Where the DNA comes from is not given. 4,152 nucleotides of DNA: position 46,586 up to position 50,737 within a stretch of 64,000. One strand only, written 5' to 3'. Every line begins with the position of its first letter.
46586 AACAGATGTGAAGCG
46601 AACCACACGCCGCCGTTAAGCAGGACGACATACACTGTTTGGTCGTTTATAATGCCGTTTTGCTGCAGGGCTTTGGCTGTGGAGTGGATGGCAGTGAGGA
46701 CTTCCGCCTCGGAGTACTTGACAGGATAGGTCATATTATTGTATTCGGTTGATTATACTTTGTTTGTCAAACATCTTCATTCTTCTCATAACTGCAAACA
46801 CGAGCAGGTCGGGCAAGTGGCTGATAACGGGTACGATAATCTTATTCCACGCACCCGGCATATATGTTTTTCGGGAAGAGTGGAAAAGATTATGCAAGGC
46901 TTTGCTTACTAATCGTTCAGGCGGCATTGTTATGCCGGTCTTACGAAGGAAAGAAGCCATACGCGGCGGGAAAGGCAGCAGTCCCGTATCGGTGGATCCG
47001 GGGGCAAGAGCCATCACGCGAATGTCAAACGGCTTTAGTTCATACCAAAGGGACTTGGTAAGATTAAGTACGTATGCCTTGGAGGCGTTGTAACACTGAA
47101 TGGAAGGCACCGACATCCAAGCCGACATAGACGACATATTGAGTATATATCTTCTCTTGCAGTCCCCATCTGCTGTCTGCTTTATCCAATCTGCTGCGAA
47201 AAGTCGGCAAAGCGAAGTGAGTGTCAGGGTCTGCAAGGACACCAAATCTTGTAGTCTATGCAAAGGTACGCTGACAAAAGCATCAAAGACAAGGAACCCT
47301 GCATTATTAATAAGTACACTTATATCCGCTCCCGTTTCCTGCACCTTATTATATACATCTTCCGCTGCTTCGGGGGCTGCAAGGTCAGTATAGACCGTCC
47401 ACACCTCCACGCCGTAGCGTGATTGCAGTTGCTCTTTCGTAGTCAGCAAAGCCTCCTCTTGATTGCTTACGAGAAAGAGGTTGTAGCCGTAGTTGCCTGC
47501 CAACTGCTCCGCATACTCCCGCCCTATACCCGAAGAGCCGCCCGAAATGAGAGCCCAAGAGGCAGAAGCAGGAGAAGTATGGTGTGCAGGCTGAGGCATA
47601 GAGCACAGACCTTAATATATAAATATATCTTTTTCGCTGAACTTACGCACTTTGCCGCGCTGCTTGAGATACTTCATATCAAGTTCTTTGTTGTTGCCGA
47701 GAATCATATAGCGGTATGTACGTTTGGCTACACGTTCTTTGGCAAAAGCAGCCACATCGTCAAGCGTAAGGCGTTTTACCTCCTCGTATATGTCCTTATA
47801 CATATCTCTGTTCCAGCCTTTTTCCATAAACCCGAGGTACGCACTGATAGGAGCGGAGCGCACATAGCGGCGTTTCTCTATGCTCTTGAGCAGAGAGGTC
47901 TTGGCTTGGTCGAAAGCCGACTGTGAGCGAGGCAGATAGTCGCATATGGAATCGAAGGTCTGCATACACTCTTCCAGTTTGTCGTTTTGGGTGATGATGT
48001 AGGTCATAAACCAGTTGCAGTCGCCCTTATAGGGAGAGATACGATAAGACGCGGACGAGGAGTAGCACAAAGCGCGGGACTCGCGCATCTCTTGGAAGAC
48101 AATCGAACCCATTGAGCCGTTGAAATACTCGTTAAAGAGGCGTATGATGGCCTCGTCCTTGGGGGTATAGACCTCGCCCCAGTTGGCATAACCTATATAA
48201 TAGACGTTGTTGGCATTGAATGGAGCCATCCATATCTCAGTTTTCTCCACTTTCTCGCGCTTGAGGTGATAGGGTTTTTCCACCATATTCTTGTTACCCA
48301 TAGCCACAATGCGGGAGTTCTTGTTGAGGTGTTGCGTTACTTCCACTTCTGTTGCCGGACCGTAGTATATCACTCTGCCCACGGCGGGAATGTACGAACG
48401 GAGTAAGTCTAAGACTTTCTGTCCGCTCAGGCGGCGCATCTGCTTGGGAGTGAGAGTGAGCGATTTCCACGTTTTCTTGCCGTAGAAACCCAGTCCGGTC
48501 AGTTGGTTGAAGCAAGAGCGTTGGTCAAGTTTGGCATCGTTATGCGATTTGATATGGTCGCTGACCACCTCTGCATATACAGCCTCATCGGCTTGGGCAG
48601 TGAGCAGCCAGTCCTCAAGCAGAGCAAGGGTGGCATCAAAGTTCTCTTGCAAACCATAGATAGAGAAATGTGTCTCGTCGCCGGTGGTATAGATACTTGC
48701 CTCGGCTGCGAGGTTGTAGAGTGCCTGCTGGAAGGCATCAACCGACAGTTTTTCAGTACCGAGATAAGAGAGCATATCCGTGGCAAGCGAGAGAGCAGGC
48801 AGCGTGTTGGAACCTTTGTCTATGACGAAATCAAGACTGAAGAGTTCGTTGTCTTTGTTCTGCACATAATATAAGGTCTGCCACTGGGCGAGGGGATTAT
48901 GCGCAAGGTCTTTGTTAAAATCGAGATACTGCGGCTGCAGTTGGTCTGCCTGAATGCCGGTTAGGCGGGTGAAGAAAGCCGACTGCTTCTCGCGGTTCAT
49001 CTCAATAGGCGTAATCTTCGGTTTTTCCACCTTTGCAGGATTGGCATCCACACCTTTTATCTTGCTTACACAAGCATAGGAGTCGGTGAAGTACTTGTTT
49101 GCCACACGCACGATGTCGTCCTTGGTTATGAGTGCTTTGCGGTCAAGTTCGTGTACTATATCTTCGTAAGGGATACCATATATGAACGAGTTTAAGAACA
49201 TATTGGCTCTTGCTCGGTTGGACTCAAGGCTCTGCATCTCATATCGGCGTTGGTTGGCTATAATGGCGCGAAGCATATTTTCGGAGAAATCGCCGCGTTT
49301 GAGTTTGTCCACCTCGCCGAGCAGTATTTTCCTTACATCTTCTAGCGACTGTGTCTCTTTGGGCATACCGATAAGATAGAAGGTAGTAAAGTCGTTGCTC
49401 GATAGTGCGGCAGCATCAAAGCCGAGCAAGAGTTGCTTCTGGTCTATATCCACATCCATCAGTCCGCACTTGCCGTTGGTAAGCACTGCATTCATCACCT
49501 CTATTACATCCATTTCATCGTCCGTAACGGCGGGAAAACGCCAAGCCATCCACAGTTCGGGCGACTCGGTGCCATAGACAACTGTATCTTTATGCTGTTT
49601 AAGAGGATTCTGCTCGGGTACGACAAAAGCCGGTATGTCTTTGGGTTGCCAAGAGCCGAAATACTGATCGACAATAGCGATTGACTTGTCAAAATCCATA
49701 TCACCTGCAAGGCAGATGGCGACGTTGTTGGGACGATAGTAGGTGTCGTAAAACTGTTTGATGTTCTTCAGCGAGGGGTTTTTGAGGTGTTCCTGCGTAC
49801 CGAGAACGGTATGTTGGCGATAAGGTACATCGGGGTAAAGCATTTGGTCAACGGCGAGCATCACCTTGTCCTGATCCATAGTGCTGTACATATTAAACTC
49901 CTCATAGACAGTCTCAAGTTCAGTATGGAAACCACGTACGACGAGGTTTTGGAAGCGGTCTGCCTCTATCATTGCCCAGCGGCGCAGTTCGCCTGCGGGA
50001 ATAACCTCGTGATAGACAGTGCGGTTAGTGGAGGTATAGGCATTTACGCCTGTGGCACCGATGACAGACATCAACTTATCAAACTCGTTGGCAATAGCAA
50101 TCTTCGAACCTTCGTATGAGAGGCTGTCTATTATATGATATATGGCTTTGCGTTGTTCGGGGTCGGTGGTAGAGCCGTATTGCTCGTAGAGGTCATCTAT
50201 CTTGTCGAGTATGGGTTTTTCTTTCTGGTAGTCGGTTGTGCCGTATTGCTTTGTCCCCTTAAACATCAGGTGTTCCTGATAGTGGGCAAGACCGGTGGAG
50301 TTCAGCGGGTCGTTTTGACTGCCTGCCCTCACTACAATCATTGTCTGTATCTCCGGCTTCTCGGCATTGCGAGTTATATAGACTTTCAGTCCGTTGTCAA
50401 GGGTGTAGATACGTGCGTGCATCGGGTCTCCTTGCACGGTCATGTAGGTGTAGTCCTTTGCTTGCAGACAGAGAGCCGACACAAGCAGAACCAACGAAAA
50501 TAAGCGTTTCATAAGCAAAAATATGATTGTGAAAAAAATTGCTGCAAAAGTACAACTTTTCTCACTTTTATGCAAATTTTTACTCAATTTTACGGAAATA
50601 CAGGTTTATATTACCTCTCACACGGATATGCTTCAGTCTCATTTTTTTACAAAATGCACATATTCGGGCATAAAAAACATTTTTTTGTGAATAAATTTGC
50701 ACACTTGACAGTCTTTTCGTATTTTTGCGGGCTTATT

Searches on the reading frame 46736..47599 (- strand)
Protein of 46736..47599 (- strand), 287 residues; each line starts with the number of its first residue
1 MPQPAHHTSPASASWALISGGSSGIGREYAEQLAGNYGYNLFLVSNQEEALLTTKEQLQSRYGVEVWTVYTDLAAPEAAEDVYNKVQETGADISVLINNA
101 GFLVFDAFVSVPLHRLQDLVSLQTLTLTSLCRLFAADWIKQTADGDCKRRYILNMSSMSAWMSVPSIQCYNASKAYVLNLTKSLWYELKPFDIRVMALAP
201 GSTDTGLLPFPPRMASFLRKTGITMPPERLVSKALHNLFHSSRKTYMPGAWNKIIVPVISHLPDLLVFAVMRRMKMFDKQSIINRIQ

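Call 9: search_protein_families(library=pfam, proteins=[window:46736-47599:-], max_evalue=0.001)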
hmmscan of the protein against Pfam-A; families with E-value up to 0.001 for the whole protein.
window:46736-47599:- (287 aa): 4 families
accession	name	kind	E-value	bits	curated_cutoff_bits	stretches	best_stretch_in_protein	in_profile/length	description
PF00106.31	adh_short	-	6e-33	114.4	26.6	1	15-207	2-186/195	short chain dehydrogenase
PF13561.12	adh_short_C2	-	5.5e-24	85.5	27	1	23-228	6-201/236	Enoyl-(Acyl carrier protein) reductase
PF08659.16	KR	-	6e-10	39.8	22.6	1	15-177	2-156/180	KR domain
PF23441.1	SDR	-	0.00012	22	27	1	16-207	10-198/258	SDR-like rossmann domain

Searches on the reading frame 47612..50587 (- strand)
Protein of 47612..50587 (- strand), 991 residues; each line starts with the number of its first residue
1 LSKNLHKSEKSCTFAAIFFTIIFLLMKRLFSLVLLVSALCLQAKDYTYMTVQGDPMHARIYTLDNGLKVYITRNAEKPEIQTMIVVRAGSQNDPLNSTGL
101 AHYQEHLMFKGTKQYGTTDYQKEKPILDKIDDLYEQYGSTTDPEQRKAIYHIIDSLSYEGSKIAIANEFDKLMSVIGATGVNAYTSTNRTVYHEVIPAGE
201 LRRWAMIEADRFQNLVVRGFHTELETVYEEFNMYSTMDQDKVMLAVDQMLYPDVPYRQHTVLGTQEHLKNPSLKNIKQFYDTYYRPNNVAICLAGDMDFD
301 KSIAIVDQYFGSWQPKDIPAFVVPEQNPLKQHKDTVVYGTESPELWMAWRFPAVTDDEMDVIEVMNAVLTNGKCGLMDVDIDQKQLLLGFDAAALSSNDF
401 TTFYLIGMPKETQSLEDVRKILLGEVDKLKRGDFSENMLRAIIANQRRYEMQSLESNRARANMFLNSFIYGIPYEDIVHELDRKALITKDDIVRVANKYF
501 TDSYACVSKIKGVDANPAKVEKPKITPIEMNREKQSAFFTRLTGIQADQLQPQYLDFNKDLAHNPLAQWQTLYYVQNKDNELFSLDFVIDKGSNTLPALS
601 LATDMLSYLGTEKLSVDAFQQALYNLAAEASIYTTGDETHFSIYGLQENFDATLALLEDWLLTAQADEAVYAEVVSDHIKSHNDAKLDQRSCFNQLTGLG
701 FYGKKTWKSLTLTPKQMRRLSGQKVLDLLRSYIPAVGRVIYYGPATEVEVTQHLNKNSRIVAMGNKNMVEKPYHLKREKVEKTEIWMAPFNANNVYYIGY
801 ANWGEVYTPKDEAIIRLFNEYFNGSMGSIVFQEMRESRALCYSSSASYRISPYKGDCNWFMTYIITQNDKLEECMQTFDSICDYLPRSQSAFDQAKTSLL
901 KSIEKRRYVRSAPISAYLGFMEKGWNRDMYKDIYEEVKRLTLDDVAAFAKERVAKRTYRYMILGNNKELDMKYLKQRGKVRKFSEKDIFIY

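Call 9: search_protein_families(library=pfam, proteins=[window:47612-50587:-], max_evalue=0.001)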
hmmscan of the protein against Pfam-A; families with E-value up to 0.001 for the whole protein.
window:47612-50587:- (991 aa): 2 families
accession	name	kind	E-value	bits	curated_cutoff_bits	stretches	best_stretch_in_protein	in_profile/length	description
PF05193.26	Peptidase_M16_C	-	5.9e-34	117.9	23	2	273-444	4-179/181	Peptidase M16 inactive domain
PF00675.25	Peptidase_M16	-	1.1e-20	74.5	22.3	2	70-120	3-53/149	Insulinase (Peptidase family M16)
